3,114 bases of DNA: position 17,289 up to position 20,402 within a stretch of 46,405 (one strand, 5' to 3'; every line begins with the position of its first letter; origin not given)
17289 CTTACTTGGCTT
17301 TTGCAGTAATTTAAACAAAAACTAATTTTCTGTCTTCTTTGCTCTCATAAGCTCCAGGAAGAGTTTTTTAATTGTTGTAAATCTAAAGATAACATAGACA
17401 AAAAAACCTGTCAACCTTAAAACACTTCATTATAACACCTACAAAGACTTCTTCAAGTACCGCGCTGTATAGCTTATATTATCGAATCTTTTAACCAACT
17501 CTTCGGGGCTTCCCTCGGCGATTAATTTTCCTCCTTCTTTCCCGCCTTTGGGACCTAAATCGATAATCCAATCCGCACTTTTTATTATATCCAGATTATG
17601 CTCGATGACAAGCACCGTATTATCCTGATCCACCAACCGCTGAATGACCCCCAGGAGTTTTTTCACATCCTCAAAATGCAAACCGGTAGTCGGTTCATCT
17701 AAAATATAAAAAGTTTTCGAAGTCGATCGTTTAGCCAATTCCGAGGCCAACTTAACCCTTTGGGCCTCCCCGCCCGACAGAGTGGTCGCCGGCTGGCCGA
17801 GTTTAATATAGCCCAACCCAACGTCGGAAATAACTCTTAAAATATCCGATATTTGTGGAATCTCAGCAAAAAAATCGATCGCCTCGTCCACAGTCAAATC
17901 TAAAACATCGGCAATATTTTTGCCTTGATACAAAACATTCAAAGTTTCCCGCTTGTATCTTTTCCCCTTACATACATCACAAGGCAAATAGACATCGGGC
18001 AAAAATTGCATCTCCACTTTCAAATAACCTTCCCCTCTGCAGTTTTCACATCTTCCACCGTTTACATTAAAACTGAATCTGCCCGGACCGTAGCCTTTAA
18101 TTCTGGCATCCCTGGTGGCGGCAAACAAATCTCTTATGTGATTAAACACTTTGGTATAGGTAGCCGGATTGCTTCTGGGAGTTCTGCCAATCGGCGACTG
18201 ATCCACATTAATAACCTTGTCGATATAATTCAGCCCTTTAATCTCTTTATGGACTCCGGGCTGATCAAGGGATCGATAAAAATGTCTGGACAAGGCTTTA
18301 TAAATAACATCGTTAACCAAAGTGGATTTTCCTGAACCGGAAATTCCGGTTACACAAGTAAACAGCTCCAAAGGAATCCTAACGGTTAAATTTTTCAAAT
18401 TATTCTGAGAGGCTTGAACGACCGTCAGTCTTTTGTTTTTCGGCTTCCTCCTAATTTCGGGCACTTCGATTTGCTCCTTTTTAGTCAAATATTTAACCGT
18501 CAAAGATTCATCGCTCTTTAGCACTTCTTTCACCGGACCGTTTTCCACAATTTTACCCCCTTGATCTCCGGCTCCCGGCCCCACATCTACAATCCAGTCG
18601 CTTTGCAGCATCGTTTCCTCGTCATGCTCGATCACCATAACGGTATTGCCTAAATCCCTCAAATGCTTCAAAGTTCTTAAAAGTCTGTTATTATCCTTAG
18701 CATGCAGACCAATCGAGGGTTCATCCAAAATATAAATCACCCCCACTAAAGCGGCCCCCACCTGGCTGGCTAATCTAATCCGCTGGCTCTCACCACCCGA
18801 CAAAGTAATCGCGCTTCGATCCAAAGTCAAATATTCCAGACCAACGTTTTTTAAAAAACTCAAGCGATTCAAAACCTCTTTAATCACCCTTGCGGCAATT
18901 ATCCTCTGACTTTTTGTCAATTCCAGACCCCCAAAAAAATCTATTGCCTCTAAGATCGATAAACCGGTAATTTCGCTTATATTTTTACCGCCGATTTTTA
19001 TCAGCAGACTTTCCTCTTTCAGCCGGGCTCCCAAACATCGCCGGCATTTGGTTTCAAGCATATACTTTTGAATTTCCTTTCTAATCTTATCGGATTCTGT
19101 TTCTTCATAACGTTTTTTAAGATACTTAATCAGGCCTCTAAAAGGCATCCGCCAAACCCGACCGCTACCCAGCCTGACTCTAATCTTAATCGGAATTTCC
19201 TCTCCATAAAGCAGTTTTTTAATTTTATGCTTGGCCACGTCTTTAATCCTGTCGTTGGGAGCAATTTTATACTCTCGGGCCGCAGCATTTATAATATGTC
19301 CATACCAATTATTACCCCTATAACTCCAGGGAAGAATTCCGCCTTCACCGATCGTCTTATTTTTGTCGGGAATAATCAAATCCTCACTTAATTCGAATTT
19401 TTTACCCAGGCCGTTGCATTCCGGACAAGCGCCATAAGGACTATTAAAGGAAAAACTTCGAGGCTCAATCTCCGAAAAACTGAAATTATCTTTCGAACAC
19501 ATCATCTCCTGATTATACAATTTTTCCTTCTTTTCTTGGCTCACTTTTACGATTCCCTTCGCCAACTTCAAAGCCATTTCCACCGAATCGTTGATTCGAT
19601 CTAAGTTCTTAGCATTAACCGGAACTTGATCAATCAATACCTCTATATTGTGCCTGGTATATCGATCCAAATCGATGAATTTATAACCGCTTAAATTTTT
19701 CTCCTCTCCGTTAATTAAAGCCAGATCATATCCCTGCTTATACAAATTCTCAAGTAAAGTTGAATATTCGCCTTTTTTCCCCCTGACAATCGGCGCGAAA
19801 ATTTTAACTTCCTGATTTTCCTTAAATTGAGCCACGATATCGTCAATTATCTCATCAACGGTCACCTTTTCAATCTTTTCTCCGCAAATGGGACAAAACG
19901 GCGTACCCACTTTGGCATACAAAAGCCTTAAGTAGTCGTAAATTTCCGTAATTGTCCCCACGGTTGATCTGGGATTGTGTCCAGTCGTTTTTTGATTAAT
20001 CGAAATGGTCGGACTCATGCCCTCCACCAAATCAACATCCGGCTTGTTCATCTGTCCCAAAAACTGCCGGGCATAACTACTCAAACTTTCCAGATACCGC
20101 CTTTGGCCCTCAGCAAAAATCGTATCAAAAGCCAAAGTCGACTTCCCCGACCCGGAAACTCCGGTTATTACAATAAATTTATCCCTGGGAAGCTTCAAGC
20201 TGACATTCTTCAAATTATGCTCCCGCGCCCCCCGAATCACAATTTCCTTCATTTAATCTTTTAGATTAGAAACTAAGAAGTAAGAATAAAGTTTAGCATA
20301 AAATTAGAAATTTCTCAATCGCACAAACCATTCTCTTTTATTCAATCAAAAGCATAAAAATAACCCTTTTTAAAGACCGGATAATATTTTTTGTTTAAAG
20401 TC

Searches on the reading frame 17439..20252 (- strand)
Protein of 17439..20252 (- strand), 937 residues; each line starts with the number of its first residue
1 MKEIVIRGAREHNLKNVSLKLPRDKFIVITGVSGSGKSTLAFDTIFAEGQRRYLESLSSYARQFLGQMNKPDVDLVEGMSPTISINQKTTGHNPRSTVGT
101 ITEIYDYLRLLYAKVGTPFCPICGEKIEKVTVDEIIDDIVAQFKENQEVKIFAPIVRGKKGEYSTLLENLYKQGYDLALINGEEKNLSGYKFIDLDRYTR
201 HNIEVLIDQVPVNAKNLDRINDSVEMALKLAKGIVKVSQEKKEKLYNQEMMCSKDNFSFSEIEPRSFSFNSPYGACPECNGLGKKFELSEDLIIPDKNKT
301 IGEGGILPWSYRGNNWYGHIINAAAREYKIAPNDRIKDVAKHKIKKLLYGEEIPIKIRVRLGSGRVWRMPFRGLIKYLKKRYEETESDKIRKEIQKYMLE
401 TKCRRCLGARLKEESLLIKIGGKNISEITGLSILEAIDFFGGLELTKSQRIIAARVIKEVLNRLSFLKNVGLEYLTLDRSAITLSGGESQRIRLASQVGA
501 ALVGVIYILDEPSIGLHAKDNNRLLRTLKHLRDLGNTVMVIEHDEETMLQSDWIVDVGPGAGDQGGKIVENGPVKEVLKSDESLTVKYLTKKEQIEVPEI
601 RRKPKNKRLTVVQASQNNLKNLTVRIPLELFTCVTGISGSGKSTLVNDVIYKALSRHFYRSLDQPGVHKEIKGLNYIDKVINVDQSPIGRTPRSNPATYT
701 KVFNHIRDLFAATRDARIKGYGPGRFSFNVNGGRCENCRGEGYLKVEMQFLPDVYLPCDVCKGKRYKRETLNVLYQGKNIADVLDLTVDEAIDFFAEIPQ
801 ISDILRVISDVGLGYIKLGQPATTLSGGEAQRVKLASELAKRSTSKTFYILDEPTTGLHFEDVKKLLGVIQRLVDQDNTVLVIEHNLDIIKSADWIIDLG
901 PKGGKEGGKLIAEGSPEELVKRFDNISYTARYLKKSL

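Call 62: search_protein_families(library=pfam, proteins=[window:17439-20252:-], max_evalue=0.0001)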
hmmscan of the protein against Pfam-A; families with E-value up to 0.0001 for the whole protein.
window:17439-20252:- (937 aa): 15 families
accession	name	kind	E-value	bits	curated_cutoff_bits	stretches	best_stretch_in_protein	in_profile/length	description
PF17755.6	UvrA_DNA-bind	-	9.5e-27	93.9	23.2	1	290-396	2-110/110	UvrA DNA-binding domain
PF17760.6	UvrA_inter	-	1.6e-26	92.7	23.3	1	131-240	2-108/109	UvrA interaction domain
PF00005.33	ABC_tran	-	6.4e-21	75.8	25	1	785-856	73-137/137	ABC transporter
PF02463.25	SMC_N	-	1.7e-14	54.2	40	1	618-898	9-210/220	RecF/RecN/SMC N terminal domain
PF13555.12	AAA_29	-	3.6e-08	33.5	27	0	17-40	15-38/61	P-loop containing region of AAA domain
PF13191.12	AAA_16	-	6.9e-07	30.3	32.6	0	25-48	25-47/167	AAA ATPase domain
PF13173.12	AAA_14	-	1.1e-06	29.2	27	0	632-670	5-45/129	AAA domain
PF13304.12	AAA_21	-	1.7e-06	28.8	27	0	820-872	233-285/304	AAA domain, putative AbiEii toxin, Type IV TA system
PF20720.3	nSTAND3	-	2.2e-06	27.9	27.2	0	14-42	7-35/155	Novel STAND NTPase 3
PF03193.22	RsgA_GTPase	-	2.5e-06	27.8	30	0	607-651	85-128/174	RsgA GTPase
PF25199.1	nSTAND_NTPase5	-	4.2e-06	27.1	34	0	607-656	20-68/145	Novel STAND NTPase 5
PF20703.3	nSTAND1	-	6.9e-06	26.4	27.1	0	10-41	19-50/379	Novel STAND NTPase 1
PF13401.12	AAA_22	-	9.4e-06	26.4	27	0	630-654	6-30/130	AAA domain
PF13175.12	AAA_15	-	5.8e-05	23.3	32.1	0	840-882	323-366/374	AAA ATPase domain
PF25201.1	nSTAND6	-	8.7e-05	23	27.7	0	10-40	4-34/148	Novel STAND NTPase 6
